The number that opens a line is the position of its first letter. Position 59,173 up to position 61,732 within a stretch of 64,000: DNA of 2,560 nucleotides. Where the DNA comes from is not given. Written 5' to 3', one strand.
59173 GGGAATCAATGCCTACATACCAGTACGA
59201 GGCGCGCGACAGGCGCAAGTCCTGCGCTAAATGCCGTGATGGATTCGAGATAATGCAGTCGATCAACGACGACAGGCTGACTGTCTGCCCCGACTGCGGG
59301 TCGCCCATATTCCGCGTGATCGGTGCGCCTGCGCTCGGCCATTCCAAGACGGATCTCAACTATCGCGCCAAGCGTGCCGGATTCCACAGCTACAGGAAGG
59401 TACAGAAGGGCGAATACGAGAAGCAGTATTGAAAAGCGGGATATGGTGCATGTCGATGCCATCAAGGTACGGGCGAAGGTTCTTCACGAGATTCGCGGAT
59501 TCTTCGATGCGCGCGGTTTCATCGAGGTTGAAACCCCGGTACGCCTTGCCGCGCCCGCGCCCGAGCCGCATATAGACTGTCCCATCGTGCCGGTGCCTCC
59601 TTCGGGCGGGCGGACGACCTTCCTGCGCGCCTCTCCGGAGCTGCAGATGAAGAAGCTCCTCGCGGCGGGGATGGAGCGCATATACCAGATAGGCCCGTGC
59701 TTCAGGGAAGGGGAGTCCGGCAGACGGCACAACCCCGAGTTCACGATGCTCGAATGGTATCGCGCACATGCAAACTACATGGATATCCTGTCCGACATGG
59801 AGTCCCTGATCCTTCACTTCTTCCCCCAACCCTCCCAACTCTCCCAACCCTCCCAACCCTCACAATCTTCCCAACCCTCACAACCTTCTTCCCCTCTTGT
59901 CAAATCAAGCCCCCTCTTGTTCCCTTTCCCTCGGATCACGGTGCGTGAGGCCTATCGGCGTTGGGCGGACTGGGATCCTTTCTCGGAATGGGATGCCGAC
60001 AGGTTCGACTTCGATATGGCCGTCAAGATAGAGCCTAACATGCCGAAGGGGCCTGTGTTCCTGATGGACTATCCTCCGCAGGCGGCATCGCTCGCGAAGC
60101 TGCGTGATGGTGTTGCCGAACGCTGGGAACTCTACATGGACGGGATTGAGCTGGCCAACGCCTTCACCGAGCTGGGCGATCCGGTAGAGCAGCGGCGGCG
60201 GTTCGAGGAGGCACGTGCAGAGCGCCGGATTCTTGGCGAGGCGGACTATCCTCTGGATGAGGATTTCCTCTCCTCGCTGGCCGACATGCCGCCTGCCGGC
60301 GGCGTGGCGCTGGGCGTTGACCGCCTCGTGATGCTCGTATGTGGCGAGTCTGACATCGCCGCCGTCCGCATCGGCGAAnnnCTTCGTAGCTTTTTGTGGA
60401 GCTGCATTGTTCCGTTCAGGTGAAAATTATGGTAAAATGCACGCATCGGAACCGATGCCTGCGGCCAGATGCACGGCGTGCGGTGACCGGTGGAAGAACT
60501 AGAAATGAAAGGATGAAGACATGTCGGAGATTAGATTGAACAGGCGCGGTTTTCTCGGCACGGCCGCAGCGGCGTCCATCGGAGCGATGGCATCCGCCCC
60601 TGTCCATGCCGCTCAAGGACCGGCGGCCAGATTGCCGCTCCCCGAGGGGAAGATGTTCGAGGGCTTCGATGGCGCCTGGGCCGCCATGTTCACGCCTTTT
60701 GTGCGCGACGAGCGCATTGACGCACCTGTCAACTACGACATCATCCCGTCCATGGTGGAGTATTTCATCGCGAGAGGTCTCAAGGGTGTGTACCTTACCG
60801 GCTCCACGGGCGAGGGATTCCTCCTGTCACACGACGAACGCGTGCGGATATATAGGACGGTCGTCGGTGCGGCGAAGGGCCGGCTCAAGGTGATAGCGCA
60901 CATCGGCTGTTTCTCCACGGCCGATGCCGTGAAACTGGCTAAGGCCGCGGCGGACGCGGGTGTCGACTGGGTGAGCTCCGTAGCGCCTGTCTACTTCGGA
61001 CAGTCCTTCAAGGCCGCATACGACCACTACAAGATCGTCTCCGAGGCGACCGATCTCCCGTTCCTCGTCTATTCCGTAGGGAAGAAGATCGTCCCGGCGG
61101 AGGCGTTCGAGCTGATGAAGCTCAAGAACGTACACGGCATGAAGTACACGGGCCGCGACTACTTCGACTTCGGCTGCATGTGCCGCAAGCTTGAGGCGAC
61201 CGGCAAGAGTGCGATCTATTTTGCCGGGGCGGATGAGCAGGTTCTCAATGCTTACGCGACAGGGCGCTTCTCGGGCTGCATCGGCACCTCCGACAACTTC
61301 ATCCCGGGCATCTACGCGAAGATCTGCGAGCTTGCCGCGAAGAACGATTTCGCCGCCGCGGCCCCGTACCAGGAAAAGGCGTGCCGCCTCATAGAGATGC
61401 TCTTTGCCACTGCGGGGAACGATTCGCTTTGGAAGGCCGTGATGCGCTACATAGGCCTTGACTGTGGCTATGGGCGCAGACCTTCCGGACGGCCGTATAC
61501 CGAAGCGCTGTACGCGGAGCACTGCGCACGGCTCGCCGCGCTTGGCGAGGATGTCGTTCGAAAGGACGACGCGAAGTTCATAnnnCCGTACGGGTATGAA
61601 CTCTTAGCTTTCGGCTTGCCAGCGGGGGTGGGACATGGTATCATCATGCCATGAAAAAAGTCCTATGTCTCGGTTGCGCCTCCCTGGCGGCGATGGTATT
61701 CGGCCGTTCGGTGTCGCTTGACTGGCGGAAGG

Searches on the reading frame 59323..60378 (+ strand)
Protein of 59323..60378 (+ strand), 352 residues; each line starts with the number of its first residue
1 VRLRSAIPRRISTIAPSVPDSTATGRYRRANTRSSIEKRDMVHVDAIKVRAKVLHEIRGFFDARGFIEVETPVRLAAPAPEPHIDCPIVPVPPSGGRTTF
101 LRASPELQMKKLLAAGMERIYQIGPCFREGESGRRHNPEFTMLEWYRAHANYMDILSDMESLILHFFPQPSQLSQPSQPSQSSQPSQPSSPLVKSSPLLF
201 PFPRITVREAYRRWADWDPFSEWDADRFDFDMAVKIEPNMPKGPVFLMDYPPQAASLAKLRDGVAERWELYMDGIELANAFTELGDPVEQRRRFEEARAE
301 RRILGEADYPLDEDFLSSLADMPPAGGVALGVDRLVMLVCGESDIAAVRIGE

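Call 48: search_protein_families(library=pfam, proteins=[window:59323-60378:+], max_evalue=0.001)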
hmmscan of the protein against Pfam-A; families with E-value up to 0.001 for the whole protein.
window:59323-60378:+ (352 aa): 1 family
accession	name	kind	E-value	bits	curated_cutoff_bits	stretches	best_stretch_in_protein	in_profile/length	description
PF00152.25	tRNA-synt_2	-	1.8e-50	172.2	25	1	44-348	19-301/308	tRNA synthetases class II (D, K and N)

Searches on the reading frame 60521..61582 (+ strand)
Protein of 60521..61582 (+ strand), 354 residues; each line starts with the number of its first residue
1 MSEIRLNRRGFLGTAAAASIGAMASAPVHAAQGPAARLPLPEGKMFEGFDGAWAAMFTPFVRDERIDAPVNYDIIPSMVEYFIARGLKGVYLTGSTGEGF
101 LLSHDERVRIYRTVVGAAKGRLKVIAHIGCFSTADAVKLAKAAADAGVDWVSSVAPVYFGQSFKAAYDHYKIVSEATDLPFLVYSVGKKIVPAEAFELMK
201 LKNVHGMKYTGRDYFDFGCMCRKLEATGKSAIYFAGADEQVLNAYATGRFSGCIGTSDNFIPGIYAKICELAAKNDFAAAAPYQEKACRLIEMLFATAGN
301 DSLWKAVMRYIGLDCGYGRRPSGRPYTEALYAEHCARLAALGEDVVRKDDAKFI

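Call 48: search_protein_families(library=pfam, proteins=[window:60521-61582:+], max_evalue=0.001)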
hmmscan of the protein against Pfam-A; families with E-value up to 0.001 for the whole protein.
window:60521-61582:+ (354 aa): 1 family
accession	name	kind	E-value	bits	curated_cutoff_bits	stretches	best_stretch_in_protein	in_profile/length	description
PF00701.28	DHDPS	-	4e-56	190.3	22.1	1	49-323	2-272/289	Dihydrodipicolinate synthetase family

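Call 65: search_protein_families(library=ncbifam, proteins=[window:60521-61582:+], max_evalue=0.001)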
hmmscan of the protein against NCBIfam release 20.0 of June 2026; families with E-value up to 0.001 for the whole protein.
window:60521-61582:+ (354 aa): 7 families
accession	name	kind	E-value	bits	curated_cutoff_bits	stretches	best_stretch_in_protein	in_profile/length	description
NF003164.0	PRK04147.1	equivalog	2e-50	171.8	281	1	50-329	5-278/294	N-acetylneuraminate lyase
TIGR00683.1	nanA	equivalog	1e-41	143.2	382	1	51-328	3-279/293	N-acetylneuraminate lyase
TIGR00674.1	dapA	equivalog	1.1e-34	119.6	206.15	1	53-314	3-259/286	4-hydroxy-tetrahydrodipicolinate synthase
TIGR02313.1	HpaI-NOT-DapA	exception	8.3e-25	87.2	396.7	1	50-327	2-276/294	2,4-dihydroxyhept-2-ene-1,7-dioic acid aldolase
NF040954.1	Arch_KDGaldase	equivalog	1e-24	87.4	390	1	56-321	7-262/288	bifunctional 2-dehydro-3-deoxy-phosphogluconate/2-dehydro-3-deoxy-6-phosphogalactonate aldolase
NF002958.0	PRK03620.1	subfamily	9.3e-20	70.6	278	1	58-340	20-294/307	5-dehydro-4-deoxyglucarate dehydratase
TIGR03249.1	KdgD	equivalog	1.6e-15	57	373.95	1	75-340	31-293/299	5-dehydro-4-deoxyglucarate dehydratase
